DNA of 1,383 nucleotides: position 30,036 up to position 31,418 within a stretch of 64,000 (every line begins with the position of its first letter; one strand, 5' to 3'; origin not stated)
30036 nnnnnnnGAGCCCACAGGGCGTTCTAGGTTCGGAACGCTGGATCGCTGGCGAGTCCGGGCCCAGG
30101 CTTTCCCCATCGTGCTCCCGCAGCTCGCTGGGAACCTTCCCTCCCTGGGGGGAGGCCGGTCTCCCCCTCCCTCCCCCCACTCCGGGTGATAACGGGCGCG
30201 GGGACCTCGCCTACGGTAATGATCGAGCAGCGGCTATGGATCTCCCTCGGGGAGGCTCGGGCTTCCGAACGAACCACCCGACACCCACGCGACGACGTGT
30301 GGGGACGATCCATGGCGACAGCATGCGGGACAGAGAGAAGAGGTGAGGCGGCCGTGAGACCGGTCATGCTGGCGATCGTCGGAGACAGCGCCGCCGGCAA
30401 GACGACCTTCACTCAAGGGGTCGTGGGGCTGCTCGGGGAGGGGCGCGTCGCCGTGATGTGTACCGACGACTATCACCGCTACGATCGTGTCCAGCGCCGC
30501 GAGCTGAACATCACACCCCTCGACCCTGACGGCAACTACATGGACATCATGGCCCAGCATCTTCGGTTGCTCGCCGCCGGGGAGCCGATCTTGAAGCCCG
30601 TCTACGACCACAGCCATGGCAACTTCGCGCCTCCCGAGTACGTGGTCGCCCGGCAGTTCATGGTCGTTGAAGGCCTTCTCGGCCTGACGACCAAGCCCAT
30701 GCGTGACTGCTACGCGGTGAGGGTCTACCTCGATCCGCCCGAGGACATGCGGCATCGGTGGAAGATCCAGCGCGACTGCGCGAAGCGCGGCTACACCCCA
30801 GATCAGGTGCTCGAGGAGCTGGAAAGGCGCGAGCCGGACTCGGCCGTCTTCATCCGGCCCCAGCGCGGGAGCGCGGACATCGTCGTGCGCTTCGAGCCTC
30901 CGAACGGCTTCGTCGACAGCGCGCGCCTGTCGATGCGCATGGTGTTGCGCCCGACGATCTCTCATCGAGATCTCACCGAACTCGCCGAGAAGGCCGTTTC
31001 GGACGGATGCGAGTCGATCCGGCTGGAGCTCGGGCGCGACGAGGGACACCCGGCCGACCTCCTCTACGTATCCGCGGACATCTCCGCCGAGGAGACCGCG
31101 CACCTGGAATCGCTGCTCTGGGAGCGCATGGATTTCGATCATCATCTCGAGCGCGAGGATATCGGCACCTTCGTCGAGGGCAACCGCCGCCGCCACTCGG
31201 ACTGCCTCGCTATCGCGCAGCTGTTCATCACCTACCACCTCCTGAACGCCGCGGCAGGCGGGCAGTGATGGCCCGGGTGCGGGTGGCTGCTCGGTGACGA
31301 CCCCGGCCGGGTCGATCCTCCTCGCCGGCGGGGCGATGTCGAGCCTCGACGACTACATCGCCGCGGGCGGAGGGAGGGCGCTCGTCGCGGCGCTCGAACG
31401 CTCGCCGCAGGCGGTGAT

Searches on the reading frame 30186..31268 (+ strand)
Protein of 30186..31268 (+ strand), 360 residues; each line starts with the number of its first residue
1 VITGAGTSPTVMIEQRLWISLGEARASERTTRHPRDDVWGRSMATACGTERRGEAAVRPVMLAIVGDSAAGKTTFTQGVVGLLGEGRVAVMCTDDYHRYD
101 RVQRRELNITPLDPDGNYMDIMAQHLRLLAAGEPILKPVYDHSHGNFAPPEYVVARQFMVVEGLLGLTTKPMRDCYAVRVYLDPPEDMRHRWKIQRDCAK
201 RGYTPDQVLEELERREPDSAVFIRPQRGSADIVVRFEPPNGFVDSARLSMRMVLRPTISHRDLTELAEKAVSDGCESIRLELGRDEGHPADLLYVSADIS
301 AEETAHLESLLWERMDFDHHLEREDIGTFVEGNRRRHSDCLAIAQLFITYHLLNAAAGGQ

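Call 4: search_protein_families(library=pfam, proteins=[window:30186-31268:+])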
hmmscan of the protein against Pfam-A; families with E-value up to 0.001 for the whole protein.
window:30186-31268:+ (360 aa): 1 family
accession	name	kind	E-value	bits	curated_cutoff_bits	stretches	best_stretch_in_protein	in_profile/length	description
PF00485.24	PRK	-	2.2e-34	119.5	22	1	62-236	2-189/196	Phosphoribulokinase / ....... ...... family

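Call 5: search_protein_families(library=ncbifam, proteins=[window:30186-31268:+])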
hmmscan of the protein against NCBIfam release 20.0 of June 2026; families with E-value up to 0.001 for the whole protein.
window:30186-31268:+ (360 aa): 8 families
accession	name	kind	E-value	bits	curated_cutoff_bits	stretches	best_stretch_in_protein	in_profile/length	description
NF005655.0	PRK07429.1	subfamily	5.6e-110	367.5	236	1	56-356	5-314/326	phosphoribulokinase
NF004018.0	PRK05480.1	equivalog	8.7e-27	94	180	1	58-235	5-186/210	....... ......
TIGR00235.1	udk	equivalog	1.6e-22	80.2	220.3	1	60-234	7-185/207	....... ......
NF011997.0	PRK15453.1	equivalog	4.4e-07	29.6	362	0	143-233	110-204/290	phosphoribulokinase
NF006746.0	PRK09270.1-5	subfamily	1.1e-06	27.7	250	1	57-235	19-206/210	nucleoside/nucleotide kinase family protein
NF006743.0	PRK09270.1-2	equivalog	1.8e-05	23.9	227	1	58-235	27-213/217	nucleoside/nucleotide kinase family protein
NF006744.0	PRK09270.1-3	equivalog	3.7e-05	23.3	281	1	60-199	24-174/213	nucleoside/nucleotide kinase family protein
NF005115.0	PRK06547.1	equivalog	0.00026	20.4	173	0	130-199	73-141/172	hypothetical protein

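Call 52: search_solved_structures(query=window:30309-31268:+, max_evalue=0.00001, show_alignments=2)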
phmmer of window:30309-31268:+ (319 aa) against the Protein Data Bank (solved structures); distinct sequences matched with E-value up to 0.00001: 19.
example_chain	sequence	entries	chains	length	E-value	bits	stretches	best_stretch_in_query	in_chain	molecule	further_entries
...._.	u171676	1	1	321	6.6e-92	311.3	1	17-316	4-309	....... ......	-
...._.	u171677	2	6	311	2e-90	306.4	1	16-313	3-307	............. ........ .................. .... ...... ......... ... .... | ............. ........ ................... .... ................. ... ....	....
6kev_A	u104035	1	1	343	3.5e-45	157.8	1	17-203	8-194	Phosphoribulokinase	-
6hzk_A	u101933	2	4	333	4e-45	157.6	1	17-203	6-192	Phosphoribulokinase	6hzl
6gve_J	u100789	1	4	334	6.1e-44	153.7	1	17-199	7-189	Phosphoribulokinase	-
5b3f_A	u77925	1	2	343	5.5e-43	150.6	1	20-196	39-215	Phosphoribulokinase/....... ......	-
6kez_I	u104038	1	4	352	9.3e-33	117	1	47-204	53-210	Phosphoribulokinase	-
6h7h_A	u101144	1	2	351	2.2e-32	115.8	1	47-204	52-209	Phosphoribulokinase, chloroplastic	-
6kew_A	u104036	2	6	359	2.8e-32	115.4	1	47-204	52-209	Phosphoribulokinase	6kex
6h7g_A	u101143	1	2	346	1.7e-28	103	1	47-205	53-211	Phosphoribulokinase, chloroplastic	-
3w8r_A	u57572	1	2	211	6.8e-19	71.4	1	15-194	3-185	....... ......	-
3asy_A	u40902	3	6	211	1.3e-18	70.5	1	15-194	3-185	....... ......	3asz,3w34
2jeo_A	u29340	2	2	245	5e-12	48.9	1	6-193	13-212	URIDINE-CYTIDINE KINASE 1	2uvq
9sgf_A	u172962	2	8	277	1.2e-10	44.3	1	16-193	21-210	Uridine-cytidine kinase 1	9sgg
6pwz_A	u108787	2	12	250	2.5e-10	43.3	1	17-194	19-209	Uridine-cytidine kinase 2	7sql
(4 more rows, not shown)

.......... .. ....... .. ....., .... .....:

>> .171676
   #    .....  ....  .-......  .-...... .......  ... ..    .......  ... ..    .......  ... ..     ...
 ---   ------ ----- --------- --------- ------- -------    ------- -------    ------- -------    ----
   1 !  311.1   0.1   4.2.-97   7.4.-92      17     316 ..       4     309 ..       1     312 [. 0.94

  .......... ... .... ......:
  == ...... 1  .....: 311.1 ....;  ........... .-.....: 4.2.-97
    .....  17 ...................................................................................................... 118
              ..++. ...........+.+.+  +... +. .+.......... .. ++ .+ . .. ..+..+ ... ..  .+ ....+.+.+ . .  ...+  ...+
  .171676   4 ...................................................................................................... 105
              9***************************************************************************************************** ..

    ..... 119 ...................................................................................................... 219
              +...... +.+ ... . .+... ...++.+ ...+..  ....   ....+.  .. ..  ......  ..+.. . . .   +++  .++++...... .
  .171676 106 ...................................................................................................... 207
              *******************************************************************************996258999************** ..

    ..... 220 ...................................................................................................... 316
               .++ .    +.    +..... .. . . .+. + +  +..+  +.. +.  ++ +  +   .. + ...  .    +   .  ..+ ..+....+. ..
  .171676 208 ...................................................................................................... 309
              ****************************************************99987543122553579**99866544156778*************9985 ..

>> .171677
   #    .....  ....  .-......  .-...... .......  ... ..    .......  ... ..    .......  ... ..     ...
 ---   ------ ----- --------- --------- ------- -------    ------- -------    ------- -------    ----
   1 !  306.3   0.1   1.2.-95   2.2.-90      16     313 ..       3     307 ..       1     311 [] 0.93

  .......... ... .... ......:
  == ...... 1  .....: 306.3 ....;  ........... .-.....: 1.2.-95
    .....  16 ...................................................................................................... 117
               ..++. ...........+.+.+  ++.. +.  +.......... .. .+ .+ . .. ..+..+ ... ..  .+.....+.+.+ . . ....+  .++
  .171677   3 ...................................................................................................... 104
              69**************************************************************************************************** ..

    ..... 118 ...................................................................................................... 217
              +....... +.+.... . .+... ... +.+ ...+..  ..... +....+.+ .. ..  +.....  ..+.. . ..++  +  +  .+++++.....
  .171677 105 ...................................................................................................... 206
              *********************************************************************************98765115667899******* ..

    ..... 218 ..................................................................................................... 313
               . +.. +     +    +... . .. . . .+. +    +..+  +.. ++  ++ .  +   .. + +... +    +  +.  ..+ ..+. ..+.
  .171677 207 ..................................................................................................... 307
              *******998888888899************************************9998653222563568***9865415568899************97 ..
